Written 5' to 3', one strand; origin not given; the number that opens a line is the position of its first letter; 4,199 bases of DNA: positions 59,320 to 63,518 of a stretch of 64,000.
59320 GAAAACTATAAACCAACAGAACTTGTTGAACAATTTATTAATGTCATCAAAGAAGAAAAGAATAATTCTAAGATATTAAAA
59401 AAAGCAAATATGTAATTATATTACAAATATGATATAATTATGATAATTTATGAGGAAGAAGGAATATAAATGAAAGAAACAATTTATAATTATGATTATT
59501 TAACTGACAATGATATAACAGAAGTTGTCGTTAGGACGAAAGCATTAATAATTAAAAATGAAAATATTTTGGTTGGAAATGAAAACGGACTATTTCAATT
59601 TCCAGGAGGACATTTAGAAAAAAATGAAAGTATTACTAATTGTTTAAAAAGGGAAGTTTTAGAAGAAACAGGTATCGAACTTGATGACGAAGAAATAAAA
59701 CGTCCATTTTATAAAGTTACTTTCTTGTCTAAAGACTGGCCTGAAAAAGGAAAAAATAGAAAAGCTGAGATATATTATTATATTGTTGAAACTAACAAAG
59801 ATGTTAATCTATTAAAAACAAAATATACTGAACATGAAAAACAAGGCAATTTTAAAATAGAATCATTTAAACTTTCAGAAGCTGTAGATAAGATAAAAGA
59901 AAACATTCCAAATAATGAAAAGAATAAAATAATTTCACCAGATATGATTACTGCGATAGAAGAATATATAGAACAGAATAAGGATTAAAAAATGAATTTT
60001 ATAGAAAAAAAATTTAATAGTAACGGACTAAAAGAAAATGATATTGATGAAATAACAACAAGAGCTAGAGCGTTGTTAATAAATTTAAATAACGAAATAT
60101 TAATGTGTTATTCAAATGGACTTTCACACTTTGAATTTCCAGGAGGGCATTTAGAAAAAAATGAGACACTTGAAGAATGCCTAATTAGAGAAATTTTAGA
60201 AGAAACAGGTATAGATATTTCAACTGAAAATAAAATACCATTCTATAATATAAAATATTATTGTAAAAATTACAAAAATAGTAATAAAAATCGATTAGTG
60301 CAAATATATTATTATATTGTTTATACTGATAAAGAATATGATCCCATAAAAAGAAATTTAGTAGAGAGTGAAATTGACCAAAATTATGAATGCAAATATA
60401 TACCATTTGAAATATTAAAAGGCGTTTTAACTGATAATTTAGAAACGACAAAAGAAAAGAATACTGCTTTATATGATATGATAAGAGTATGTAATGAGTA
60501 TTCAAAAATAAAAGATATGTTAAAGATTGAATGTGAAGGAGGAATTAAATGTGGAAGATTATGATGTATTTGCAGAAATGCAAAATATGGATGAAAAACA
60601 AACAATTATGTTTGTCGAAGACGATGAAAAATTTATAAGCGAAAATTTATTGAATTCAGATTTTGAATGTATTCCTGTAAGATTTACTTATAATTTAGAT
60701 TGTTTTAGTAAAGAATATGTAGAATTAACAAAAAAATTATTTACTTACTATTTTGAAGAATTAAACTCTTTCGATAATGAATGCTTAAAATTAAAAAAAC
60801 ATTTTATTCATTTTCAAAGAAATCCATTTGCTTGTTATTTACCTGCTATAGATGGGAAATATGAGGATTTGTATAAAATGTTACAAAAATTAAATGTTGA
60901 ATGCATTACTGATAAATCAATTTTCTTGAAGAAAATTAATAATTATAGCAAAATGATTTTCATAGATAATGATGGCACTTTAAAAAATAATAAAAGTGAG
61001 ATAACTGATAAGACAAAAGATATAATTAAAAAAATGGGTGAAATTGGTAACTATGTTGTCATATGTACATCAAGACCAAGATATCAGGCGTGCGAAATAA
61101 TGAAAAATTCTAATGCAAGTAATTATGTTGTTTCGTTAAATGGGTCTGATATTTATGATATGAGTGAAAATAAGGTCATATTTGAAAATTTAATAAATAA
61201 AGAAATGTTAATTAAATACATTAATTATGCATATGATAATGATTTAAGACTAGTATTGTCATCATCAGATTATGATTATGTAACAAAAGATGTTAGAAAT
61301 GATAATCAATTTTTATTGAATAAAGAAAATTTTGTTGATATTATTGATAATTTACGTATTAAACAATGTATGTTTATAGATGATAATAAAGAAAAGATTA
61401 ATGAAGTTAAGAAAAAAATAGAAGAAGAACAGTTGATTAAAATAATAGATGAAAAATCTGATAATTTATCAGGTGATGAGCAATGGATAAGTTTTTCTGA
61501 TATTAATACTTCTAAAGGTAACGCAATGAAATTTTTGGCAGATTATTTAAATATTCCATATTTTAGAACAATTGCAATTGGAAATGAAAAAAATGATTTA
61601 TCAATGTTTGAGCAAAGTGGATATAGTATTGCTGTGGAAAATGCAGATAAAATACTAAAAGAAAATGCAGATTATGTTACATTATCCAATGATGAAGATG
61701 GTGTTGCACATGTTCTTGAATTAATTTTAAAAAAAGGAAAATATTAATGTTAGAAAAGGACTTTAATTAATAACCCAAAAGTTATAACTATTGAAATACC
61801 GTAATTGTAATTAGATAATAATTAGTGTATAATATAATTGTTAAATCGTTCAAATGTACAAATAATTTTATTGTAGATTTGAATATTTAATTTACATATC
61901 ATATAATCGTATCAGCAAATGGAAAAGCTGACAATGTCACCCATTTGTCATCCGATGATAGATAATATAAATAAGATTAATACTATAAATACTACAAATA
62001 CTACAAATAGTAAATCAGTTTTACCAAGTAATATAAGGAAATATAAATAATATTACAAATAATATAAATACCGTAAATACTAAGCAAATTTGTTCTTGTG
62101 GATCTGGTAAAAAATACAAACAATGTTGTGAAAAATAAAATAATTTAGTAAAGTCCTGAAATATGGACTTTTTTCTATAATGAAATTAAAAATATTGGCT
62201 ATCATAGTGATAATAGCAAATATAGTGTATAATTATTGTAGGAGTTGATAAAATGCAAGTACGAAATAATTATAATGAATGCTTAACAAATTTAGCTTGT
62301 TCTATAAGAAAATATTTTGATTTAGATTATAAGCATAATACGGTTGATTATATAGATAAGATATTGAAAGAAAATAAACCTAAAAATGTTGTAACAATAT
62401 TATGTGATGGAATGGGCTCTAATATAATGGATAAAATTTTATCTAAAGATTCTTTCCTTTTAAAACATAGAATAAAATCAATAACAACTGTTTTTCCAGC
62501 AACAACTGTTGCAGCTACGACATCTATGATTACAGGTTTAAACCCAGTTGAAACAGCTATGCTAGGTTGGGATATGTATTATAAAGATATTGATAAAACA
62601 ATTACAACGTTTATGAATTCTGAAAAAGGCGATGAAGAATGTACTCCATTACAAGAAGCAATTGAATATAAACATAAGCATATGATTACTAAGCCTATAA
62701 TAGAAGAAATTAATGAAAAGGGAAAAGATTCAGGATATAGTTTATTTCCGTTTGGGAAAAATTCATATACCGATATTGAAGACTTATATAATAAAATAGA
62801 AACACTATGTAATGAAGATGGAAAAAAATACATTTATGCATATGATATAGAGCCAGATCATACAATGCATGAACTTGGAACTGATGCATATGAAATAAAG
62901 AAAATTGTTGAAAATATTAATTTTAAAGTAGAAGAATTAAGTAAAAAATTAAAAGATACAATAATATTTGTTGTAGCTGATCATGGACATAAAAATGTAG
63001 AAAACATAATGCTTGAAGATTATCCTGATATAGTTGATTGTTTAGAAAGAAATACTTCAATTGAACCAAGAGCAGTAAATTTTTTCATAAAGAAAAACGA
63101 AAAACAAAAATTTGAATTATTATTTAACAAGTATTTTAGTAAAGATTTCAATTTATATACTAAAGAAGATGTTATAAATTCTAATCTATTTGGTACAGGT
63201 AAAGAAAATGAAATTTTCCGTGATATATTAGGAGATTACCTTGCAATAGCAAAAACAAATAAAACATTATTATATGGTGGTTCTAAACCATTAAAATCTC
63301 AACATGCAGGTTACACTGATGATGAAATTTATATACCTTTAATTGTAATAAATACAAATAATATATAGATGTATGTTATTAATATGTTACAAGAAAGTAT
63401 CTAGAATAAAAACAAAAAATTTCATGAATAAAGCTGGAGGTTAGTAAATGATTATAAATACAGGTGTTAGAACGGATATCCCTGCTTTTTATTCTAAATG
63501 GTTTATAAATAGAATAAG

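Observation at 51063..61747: Uncharacterised, translationally coupled 12-gene cluster: candidate small-molecule pathway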

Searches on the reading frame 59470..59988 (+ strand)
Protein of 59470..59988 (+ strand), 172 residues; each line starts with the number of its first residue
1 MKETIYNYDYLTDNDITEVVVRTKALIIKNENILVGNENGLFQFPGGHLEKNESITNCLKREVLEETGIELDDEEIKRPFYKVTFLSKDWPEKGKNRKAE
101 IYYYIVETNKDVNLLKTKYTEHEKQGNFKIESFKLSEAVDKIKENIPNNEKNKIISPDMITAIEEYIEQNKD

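Call 3: search_protein_families(library=pfam, proteins=[window:59470-59988:+], max_evalue=0.01)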
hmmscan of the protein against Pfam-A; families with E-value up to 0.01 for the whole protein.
window:59470-59988:+ (172 aa): 2 families
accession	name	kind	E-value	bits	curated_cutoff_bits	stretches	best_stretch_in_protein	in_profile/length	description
PF00293.34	NUDIX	-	6.7e-12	46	21.1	1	27-123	9-106/134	NUDIX domain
PF22327.2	Nudt16-like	-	2.7e-05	24.6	27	1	38-106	31-93/161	U8 snoRNA-decapping enzyme-like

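Call 7: search_protein_families(library=ncbifam, proteins=[window:59470-59988:+], max_evalue=0.01)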
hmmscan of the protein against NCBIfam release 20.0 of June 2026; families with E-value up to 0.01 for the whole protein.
window:59470-59988:+ (172 aa): 18 families
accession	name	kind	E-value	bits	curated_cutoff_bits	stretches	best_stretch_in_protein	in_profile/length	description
NF006530.0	PRK08999.1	equivalog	2.5e-07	30.1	245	1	38-74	31-67/315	Nudix family hydrolase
NF008044.0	PRK10776.1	equivalog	2.9e-06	27.2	148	1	40-108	31-89/130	8-oxo-dGTP diphosphatase MutT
TIGR00586.1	mutt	equivalog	4.5e-06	26.7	97.9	1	40-109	32-91/129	8-oxo-dGTP diphosphatase MutT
NF003785.0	PRK05379.1-1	equivalog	5.8e-06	25.7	418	1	19-76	202-264/347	bifunctional nicotinamide-nucleotide adenylyltransferase/Nudix hydroxylase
TIGR02705.1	nudix_YtkD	equivalog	3e-05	23.6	154.4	1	37-70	42-75/156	RNA deprotection pyrophosphohydrolase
NF007834.0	PRK10546.1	equivalog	3.7e-05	23.6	156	1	36-70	26-60/135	pyrimidine (deoxy)nucleoside triphosphate diphosphatase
NF012016.0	PRK15472.1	equivalog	0.00016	21.4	95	1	39-114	30-107/141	nucleoside triphosphatase NudI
NF001937.0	PRK00714.1-4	equivalog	0.00017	21.3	139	1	39-78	30-69/161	RNA pyrophosphohydrolase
NF001299.0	PRK00241.1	equivalog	0.00036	20.1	158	1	38-73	157-192/263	NAD(+) diphosphatase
NF001936.0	PRK00714.1-3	equivalog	0.00063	19.7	118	1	39-120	34-117/155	RNA pyrophosphohydrolase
NF003791.0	PRK05379.2-3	equivalog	0.0011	18.2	409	1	21-71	203-258/340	bifunctional nicotinamide-nucleotide adenylyltransferase/Nudix hydroxylase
NF003788.0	PRK05379.1-5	equivalog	0.0023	17.3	354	1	20-78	213-276/351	bifunctional nicotinamide-nucleotide adenylyltransferase/Nudix hydroxylase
NF001938.0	PRK00714.1-5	equivalog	0.0031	16.9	116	1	37-70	42-75/172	RNA pyrophosphohydrolase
NF003790.0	PRK05379.2-2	equivalog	0.0035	16.5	403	1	22-71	219-273/354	bifunctional nicotinamide mononucleotide adenylyltransferase/ADP-ribose pyrophosphatase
NF006961.0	PRK09438.1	equivalog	0.004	16.6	103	1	38-75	30-67/151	dihydroneopterin triphosphate diphosphatase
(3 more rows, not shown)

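Call 18: search_protein_families(library=padloc, proteins=[window:59470-59988:+], max_evalue=0.01)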
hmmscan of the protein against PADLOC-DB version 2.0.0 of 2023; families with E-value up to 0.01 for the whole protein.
window:59470-59988:+ (172 aa): 1 family
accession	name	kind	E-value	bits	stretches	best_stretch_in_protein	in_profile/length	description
PDLC04899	PDC-S07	-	1.7e-09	35.4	1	25-75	12-68/135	-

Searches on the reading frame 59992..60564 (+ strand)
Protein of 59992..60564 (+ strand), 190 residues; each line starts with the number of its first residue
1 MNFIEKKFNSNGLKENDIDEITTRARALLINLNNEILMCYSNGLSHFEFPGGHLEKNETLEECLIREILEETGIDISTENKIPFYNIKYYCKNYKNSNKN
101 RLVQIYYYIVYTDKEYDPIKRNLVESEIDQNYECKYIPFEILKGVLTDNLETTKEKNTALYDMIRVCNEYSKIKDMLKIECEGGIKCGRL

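Call 4: search_protein_families(library=pfam, proteins=[window:59992-60564:+], max_evalue=0.01)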
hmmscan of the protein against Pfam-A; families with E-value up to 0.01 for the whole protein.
window:59992-60564:+ (190 aa): 2 families
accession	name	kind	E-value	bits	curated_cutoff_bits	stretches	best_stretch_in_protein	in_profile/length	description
PF00293.34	NUDIX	-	4.8e-13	49.7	21.1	1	25-142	6-118/134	NUDIX domain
PF22327.2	Nudt16-like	-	2.3e-06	28.1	27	1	30-126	19-110/161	U8 snoRNA-decapping enzyme-like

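Call 7: search_protein_families(library=ncbifam, proteins=[window:59992-60564:+], max_evalue=0.01)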
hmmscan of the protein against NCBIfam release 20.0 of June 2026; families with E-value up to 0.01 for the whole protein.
window:59992-60564:+ (190 aa): 17 families
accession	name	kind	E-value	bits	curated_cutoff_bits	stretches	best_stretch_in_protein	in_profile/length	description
NF008044.0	PRK10776.1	equivalog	1.4e-09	38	148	1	45-112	31-89/130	8-oxo-dGTP diphosphatase MutT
TIGR00586.1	mutt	equivalog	1.4e-08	34.8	97.9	1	27-89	10-74/129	8-oxo-dGTP diphosphatase MutT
NF006530.0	PRK08999.1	equivalog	3.3e-08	33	245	1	46-89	34-77/315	Nudix family hydrolase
TIGR02705.1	nudix_YtkD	equivalog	6.7e-08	32.2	154.4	1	42-89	42-89/156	RNA deprotection pyrophosphohydrolase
NF003785.0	PRK05379.1-1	equivalog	8.9e-06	25.1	418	1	29-80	209-263/347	bifunctional nicotinamide-nucleotide adenylyltransferase/Nudix hydroxylase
NF001937.0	PRK00714.1-4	equivalog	3.7e-05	23.4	139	1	28-76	14-62/161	RNA pyrophosphohydrolase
NF007834.0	PRK10546.1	equivalog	6.5e-05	22.8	156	1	46-80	31-65/135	pyrimidine (deoxy)nucleoside triphosphate diphosphatase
NF001299.0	PRK00241.1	equivalog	8.1e-05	22.2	158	1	51-77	165-191/263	NAD(+) diphosphatase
NF012016.0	PRK15472.1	equivalog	0.00019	21.2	95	1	47-108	33-95/141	nucleoside triphosphatase NudI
NF003790.0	PRK05379.2-2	equivalog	0.00028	20.1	403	1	43-79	240-276/354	bifunctional nicotinamide mononucleotide adenylyltransferase/ADP-ribose pyrophosphatase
NF001934.0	PRK00714.1-1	equivalog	0.00054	19.4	241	1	27-76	13-62/176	RNA pyrophosphohydrolase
TIGR00052.1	TIGR00052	subfamily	0.00062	19.4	79.55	1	48-81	83-116/188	nudix-type nucleoside diphosphatase, YffH/AdpP family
NF003791.0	PRK05379.2-3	equivalog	0.00076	18.8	409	1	43-78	225-260/340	bifunctional nicotinamide-nucleotide adenylyltransferase/Nudix hydroxylase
NF006961.0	PRK09438.1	equivalog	0.0013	18.2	103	1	52-80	39-67/151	dihydroneopterin triphosphate diphosphatase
NF001936.0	PRK00714.1-3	equivalog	0.0024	17.7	118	1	37-85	26-76/155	RNA pyrophosphohydrolase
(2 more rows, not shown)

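Call 18: search_protein_families(library=padloc, proteins=[window:59992-60564:+], max_evalue=0.01)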
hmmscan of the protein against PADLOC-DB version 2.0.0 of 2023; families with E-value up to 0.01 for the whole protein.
window:59992-60564:+ (190 aa): 1 family
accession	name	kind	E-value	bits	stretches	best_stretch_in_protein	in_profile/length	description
PDLC04899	PDC-S07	-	5.1e-13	46.8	1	33-89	17-77/135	-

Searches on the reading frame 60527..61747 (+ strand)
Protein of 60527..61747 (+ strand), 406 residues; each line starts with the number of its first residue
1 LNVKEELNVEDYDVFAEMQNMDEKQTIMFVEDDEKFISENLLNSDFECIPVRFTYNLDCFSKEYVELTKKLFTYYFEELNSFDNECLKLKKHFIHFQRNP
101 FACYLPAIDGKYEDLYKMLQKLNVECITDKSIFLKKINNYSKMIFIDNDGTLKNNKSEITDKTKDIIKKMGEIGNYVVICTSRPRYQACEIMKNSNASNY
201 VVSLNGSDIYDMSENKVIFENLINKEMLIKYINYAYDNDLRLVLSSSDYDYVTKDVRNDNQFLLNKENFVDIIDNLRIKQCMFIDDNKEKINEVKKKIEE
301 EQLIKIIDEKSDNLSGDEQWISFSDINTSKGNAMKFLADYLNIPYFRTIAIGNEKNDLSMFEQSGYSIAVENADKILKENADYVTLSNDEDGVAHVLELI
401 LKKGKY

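Call 4: search_protein_families(library=pfam, proteins=[window:60527-61747:+], max_evalue=0.01)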
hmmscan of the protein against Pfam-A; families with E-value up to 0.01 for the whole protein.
window:60527-61747:+ (406 aa): 2 families
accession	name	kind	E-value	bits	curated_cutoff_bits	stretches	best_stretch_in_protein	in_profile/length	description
PF08282.18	Hydrolase_3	-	9.2e-53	180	20.9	1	144-397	1-255/255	haloacid dehalogenase-like hydrolase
PF05116.19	S6PP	-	1.3e-09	38.5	20.3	1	327-377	163-213/247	Sucrose-6F-phosphate phosphohydrolase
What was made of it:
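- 60551..61747 (+): Cof-type HAD-IIB phosphatase with an N-terminal extension of about 140 aa and unknown fold. Hydrolase_3, E 9e-53, over residues 144-397 (call 4).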

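Call 7: search_protein_families(library=ncbifam, proteins=[window:60527-61747:+], max_evalue=0.01)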
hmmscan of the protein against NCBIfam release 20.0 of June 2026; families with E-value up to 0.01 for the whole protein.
window:60527-61747:+ (406 aa): 26 families (the best 25 are shown)
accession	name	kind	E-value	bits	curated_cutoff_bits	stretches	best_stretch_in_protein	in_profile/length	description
TIGR00099.1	Cof-subfamily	subfamily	1e-42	146.5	137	1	143-397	1-256/256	Cof-type HAD-IIB family hydrolase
NF045966.1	YcsE_rel_Pase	equivalog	9.4e-31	107.2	220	1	142-397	3-259/265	YcsE-related riboflavin metabolism phosphatase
NF007806.0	PRK10513.1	equivalog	3.4e-24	85.7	273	1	142-398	4-265/270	sugar-phosphatase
NF002245.0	PRK01158.1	equivalog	2e-22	79.7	198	2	294-403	120-231/233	phosphoglycolate phosphatase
TIGR01487.1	Pglycolate_arch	equivalog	2.4e-21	76.6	122.75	2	266-397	93-215/215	phosphoglycolate phosphatase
TIGR01482.1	SPP-subfamily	subfamily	2.4e-21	76.4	107.15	2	294-400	112-224/225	sucrose-phosphate phosphatase subfamily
NF007821.0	PRK10530.1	equivalog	1.3e-16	60.7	274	1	142-398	4-268/272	pyridoxal phosphatase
TIGR01484.1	HAD-SF-IIB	subfamily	6.8e-14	52.5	41.8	1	143-370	1-221/221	HAD-IIB family hydrolase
TIGR01486.1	HAD-SF-IIB-MPGP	subfamily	1.7e-12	47.2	164.75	2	321-384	169-238/257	mannosyl-3-phosphoglycerate phosphatase family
NF008213.0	PRK10976.1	equivalog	9.4e-11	41.7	386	1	144-400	5-263/266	sugar/pyridoxal phosphate phosphatase YigL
NF011705.0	PRK15126.1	equivalog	1.3e-09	37.8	336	1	142-403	3-264/272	HMP-PP phosphatase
NF001215.0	PRK00192.1-1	equivalog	2.1e-08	33.7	488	1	137-373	2-224/265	mannosyl-3-phosphoglycerate phosphatase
TIGR02461.1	osmo_MPG_phos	equivalog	2.8e-08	34.1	244.35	1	143-210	1-67/227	mannosyl-3-phosphoglycerate phosphatase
NF001217.0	PRK00192.1-4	equivalog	7.2e-08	32.3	373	1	327-374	180-227/265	mannosyl-3-phosphoglycerate phosphatase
TIGR02463.1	MPGP_rel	hypoth_equivalog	1.9e-07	31.1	282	1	307-370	152-215/216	mannosyl-3-phosphoglycerate phosphatase-related protein YedP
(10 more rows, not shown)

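Call 18: search_protein_families(library=padloc, proteins=[window:60527-61747:+], max_evalue=0.01)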
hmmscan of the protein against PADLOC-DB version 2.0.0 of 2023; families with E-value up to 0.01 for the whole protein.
window:60527-61747:+ (406 aa): 0 families

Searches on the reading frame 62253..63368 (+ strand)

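Call 4: search_protein_families(library=pfam, proteins=[window:62253-63368:+], max_evalue=0.01)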
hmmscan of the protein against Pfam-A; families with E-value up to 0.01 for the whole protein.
window:62253-63368:+ (371 aa): 1 family
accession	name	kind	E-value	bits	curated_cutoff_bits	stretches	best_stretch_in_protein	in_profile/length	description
PF01663.27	Phosphodiest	-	3e-18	67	23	1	46-346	1-330/342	Type I phosphodiesterase / nucleotide pyrophosphatase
